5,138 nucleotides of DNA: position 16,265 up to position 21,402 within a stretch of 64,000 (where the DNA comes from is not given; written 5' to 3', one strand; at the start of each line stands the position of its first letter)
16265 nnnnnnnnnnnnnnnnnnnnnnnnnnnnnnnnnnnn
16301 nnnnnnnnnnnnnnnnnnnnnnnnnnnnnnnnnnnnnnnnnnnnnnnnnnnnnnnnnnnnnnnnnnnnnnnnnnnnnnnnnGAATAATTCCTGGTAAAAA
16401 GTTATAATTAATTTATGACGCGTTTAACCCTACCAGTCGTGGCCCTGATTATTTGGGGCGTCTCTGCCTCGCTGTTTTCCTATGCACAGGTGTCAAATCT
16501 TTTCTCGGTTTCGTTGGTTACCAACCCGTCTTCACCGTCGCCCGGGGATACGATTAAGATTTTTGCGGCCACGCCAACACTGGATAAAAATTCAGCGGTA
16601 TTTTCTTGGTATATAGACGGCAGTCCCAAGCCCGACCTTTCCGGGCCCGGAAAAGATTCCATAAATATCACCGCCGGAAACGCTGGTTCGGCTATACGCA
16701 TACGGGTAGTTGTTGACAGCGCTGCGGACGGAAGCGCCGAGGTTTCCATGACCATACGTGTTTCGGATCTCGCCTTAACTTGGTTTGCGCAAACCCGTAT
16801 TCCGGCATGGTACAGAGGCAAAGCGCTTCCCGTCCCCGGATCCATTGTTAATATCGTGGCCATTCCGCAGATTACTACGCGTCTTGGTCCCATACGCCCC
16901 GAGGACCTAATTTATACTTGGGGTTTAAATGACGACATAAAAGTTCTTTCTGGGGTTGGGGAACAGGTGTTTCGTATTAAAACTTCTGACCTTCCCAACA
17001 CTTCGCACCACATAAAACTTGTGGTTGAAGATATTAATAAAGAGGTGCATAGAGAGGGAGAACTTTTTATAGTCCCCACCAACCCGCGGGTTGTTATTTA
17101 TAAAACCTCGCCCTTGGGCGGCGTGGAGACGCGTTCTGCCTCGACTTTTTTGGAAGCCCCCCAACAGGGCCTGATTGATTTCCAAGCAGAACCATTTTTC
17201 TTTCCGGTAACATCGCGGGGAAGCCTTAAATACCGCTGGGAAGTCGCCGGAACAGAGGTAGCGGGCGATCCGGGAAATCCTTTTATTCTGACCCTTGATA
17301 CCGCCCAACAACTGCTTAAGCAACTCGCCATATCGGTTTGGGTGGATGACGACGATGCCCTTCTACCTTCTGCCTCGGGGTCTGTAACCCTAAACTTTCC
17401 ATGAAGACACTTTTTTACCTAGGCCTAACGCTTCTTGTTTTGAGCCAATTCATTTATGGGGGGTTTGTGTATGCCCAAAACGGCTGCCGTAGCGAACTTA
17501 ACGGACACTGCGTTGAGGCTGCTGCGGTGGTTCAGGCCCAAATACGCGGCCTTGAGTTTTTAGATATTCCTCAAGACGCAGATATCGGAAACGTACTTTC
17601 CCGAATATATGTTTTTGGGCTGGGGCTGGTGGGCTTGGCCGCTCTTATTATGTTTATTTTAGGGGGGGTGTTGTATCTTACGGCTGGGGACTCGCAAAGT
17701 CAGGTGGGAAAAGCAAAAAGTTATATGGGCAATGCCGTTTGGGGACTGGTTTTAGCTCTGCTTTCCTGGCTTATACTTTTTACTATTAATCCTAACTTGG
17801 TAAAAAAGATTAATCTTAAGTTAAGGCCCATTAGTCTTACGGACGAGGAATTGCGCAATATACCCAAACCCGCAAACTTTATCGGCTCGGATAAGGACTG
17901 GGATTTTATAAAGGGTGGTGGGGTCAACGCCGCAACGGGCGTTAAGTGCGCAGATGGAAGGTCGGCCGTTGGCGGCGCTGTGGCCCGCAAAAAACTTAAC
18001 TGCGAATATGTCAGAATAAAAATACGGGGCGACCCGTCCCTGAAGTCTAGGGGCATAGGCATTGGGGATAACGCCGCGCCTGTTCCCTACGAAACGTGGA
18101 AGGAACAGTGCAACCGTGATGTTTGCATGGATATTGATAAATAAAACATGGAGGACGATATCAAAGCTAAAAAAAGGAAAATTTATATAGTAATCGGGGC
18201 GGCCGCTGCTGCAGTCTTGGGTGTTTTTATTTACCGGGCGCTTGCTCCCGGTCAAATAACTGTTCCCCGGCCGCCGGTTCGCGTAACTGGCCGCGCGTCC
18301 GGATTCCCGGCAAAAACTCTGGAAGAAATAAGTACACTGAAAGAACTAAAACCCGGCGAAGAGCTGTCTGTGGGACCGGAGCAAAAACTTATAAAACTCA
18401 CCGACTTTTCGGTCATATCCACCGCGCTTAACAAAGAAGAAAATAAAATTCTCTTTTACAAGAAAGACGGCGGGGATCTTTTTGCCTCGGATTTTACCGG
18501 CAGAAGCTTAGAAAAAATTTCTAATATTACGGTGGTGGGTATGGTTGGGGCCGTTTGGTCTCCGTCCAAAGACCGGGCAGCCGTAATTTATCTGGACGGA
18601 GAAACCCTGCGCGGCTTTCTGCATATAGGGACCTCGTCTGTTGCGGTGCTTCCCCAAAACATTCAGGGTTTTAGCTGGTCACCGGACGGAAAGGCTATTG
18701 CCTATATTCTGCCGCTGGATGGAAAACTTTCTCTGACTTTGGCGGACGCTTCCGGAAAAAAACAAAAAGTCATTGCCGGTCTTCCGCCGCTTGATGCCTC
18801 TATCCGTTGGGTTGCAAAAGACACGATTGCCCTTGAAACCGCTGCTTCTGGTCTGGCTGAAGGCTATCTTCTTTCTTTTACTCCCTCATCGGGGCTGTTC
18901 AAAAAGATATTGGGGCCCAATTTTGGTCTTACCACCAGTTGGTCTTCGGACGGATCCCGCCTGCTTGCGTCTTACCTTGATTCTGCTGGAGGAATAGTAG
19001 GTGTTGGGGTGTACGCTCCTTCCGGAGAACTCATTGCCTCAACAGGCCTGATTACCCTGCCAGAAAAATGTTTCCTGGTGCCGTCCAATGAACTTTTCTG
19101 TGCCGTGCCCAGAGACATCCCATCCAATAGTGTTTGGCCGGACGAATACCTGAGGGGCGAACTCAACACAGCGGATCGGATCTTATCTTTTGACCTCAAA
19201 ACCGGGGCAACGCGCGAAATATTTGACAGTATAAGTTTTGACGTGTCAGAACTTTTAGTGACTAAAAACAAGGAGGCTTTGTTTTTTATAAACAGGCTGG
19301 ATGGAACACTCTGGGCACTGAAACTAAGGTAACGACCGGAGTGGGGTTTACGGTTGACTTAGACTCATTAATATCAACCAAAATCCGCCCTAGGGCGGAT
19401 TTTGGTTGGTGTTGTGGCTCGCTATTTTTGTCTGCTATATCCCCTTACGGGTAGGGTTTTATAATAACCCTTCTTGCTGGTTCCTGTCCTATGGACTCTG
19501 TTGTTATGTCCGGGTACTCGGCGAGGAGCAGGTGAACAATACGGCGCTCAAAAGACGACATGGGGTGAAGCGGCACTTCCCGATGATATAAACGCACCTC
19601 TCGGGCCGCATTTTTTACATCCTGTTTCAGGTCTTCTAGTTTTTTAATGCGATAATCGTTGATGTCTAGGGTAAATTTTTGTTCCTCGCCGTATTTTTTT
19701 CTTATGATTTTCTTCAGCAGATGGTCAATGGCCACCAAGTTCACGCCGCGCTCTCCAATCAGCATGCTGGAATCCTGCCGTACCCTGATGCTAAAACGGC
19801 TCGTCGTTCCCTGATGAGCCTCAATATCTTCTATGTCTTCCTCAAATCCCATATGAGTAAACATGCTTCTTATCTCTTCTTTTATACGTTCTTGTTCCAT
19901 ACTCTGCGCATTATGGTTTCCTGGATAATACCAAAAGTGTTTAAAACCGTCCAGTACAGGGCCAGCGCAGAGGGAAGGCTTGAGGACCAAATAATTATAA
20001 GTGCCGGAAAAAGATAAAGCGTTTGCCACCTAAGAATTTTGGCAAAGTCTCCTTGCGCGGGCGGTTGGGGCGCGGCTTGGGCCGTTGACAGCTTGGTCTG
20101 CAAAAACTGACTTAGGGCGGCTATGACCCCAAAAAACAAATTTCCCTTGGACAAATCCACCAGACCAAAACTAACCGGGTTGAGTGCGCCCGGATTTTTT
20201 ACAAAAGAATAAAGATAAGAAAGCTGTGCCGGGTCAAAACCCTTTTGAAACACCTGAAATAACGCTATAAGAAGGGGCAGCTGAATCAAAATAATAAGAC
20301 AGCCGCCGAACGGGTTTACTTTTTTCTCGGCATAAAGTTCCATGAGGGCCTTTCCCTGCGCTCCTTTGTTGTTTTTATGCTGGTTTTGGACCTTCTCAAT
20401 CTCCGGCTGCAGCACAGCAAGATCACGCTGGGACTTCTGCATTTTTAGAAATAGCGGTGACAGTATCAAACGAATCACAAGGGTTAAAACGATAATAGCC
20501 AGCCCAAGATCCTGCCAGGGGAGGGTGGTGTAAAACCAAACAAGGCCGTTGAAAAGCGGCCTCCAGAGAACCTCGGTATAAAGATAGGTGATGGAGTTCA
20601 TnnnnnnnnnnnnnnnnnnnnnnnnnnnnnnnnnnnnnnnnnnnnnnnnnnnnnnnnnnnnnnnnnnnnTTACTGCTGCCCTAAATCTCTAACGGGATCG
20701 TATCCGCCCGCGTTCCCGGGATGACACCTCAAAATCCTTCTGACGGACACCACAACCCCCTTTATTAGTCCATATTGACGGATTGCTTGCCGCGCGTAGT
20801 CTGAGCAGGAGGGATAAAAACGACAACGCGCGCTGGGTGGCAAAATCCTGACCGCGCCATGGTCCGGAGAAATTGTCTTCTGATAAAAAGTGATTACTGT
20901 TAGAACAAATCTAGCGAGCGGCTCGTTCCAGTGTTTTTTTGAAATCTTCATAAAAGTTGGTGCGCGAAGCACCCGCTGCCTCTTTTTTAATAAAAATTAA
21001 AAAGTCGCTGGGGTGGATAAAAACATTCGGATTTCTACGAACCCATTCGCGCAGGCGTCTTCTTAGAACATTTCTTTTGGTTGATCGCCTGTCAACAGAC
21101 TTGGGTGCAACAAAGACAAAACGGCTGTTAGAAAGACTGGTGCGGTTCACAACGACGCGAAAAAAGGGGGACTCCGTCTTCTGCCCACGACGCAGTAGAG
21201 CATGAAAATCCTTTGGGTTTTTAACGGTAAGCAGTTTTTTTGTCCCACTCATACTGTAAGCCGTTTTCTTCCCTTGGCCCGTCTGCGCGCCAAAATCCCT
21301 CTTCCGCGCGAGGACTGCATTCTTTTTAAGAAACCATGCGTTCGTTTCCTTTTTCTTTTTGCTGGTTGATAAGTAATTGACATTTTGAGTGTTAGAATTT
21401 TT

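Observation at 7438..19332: Roughly 12-kb Gram-positive-type T4SS-like (conjugation/secretion) gene cluster in a CPR-like genome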

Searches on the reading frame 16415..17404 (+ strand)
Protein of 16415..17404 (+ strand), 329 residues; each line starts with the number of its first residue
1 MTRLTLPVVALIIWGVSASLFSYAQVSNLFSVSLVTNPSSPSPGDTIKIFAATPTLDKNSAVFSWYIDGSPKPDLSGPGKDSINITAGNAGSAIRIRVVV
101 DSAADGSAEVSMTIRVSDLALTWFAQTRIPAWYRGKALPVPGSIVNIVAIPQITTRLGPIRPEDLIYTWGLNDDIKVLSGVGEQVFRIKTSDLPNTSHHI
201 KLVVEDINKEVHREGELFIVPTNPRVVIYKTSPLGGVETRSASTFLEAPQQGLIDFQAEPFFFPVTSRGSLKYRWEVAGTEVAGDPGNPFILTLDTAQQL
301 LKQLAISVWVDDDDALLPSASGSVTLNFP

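Call 5: search_protein_families(library=pfam, proteins=[window:16415-17404:+], max_evalue=0.1)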
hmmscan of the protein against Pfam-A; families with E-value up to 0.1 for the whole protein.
window:16415-17404:+ (329 aa): 0 families

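Call 6: search_protein_families(library=ncbifam, proteins=[window:16415-17404:+], max_evalue=0.1)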
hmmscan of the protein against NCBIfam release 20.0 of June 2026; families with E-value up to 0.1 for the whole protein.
window:16415-17404:+ (329 aa): 0 families

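Call 35: search_solved_structures(query=A3, max_evalue=1)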
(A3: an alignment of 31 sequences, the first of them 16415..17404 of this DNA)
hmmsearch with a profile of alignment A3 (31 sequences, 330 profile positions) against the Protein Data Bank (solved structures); distinct sequences matched with E-value up to 1: 6.
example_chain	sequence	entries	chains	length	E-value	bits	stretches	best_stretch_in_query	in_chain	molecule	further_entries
3shs_A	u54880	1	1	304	2.9e-05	26.2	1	157-223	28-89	Hoc head outer capsid protein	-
6lir_B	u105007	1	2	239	0.22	13.4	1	52-90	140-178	TCR beta chain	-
2wng_A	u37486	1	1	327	0.42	12.5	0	43-73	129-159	TYROSINE-PROTEIN PHOSPHATASE NON-RECEPTOR TYPE SUBSTRATE 1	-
6e57_A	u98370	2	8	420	0.57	12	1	52-111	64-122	surface glycan binding protein B | Mixed-linkage glucan utilization locus (MLGUL) SGBP-B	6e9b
7sjl_A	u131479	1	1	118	0.75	11.6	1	268-303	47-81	Neuregulin-1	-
7qdo_B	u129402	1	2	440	0.78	11.6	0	20-94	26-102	Isoform 2 of Immunoglobulin heavy constant mu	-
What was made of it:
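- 16415..17404 (+): g8: secreted protein with Ig-like domains. Profile against PDB hits the Hoc Ig-like domain, E 2.9e-5 (call 35).
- Checked: The 329-aa protein has Ig-like domains (call 35).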

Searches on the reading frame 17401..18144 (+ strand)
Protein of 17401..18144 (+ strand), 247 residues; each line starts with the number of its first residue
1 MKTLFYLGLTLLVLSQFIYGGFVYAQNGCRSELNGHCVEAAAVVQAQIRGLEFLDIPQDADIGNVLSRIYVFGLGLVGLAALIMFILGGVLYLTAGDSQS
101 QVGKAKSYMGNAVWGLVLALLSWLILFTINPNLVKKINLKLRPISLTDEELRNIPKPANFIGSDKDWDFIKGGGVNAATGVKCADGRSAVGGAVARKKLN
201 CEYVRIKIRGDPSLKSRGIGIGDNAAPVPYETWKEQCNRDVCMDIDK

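Call 5: search_protein_families(library=pfam, proteins=[window:17401-18144:+], max_evalue=0.1)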
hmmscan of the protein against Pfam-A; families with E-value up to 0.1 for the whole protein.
window:17401-18144:+ (247 aa): 3 families
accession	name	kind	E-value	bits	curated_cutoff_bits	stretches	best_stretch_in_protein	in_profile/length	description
PF18895.5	T4SS_pilin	-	8.5e-09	35.8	26.6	1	62-126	5-68/71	Type IV secretion system pilin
PF06570.16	DUF1129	-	0.0018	18.4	29.1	1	78-145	113-183/207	Protein of unknown function (DUF1129)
PF23396.1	DUF7103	-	0.028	14.8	27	1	69-118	28-75/159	Family of unknown function (DUF7103)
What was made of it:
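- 17401..18144 (+): g9: VirB2-like T4SS pilin with a signal peptide, a hydrophobic hairpin and a Cys-containing C-terminal extension. PF18895, 35.8 bits > GA 26.6 (call 5).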

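Call 6: search_protein_families(library=ncbifam, proteins=[window:17401-18144:+], max_evalue=0.1)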
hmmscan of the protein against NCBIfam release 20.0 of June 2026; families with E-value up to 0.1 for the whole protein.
window:17401-18144:+ (247 aa): 1 family
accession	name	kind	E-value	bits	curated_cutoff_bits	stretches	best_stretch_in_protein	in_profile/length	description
NF045849.1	ICE_MMCAP2_0565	equivalog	0.0024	17.5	40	1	72-126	19-73/80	Mbov_0395 family pilin-like conjugal transfer protein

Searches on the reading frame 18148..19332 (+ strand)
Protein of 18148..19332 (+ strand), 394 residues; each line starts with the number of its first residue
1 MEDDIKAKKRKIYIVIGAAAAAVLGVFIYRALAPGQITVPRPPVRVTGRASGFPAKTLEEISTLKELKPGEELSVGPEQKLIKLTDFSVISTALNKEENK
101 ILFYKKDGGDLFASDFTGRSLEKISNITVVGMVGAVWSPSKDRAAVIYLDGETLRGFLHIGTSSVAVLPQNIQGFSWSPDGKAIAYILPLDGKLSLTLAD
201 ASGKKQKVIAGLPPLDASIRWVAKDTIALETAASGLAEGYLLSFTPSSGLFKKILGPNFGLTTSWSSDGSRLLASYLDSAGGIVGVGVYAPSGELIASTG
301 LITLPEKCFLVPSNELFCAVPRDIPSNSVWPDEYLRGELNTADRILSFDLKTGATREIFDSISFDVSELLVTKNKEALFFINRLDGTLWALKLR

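Call 5: search_protein_families(library=pfam, proteins=[window:18148-19332:+], max_evalue=0.1)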
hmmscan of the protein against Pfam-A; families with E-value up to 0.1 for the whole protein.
window:18148-19332:+ (394 aa): 1 family
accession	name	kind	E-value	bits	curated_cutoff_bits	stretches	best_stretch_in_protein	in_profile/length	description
PF07676.18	PD40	-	0.00017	21.9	20.9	1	173-186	12-25/38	WD40-like Beta Propeller Repeat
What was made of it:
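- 18148..19332 (+): g10: membrane-anchored TolB-type beta-propeller. PD40 E 1.7e-4 (call 5).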

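Call 6: search_protein_families(library=ncbifam, proteins=[window:18148-19332:+], max_evalue=0.1)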
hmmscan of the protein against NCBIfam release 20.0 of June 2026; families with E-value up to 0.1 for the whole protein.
window:18148-19332:+ (394 aa): 4 families
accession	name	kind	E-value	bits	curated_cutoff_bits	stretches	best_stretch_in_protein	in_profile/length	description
NF033523.0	lasso_peptidase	equivalog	0.0023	16.8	400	1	175-210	93-128/638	Atxe2 family lasso peptide isopeptidase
TIGR02800.1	propeller_TolB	equivalog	0.0032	16.5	343.15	1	173-243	238-309/418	Tol-Pal system beta propeller repeat protein TolB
NF053518.1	DipepPtdsDpp5Prph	equivalog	0.012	14.2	900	0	343-387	277-321/655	dipeptidyl-peptidase Dpp5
NF002183.0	PRK01029.1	equivalog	0.026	13.6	405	1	176-245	333-403/429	Tol-Pal system protein TolB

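Call 69: search_solved_structures(query=A7, max_evalue=0.5)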
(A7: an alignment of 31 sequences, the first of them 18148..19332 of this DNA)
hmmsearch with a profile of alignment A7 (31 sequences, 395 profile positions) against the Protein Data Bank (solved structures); distinct sequences matched with E-value up to 0.5: 26.
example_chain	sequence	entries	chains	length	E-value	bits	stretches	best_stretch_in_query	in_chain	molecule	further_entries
4r40_A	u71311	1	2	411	8.6e-07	31.7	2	169-257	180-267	Protein TolB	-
4pwz_A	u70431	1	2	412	8.7e-07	31.6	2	134-296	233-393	Protein TolB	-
6pnv_A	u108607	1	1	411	1.1e-06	31.4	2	174-294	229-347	Tol-Pal system protein TolB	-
6tjg_A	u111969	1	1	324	3.6e-06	29.6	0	83-83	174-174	Cake8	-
2w8b_A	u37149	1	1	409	6.1e-06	28.9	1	169-213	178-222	PROTEIN TOLB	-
1crz_A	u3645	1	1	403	7.7e-06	28.5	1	169-213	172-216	TOLB PROTEIN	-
2w8b_B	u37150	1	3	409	8.2e-06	28.4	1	169-213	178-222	PROTEIN TOLB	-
2hqs_A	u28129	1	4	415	8.7e-06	28.3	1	169-213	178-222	Protein tolB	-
3iax_A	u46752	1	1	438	1.1e-05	28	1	169-213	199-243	Protein tolB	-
1c5k_A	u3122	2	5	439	1.1e-05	28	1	169-213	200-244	PROTEIN (TOLB PROTEIN) | PROTEIN TOLB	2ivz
4jml_A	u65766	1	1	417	1.4e-05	27.7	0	169-213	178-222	Protein TolB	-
7nst_E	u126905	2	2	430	1.6e-05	27.5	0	169-213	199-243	Tol-Pal system protein TolB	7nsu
7mx5_A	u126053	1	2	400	0.00013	24.5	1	181-300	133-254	Tol-Pal system protein TolB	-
6tjf_A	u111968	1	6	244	0.00015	24.3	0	94-118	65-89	Cake6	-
6tje_A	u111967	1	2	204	0.0016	20.9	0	94-119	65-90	Cake5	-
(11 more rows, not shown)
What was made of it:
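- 18148..19332 (+): Profile against PDB hits TolB, E 8.6e-7 (call 69).
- Checked: TolB-type propeller: profile against PDB, E 8.6e-7 (call 69).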

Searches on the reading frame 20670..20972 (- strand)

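Call 24: search_protein_families(library=pfam, proteins=[window:20670-20972:-], max_evalue=0.001)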
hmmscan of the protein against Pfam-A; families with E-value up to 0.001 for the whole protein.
window:20670-20972:- (100 aa): 1 family
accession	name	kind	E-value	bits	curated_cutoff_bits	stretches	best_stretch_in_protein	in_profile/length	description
PF01809.23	YidD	-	4e-27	94.2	27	1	21-94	2-67/67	Putative membrane protein insertion efficiency factor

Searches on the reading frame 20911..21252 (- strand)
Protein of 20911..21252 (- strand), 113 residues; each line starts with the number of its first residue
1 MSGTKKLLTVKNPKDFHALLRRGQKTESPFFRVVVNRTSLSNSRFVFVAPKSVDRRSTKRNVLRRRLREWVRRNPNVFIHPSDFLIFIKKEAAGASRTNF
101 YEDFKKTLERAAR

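Call 24: search_protein_families(library=pfam, proteins=[window:20911-21252:-], max_evalue=0.001)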
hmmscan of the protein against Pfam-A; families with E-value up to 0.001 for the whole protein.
window:20911-21252:- (113 aa): 1 family
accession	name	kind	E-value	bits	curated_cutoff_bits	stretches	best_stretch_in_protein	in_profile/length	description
PF00825.24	Ribonuclease_P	-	1e-15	58.2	22.3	1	7-111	4-108/109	Ribonuclease P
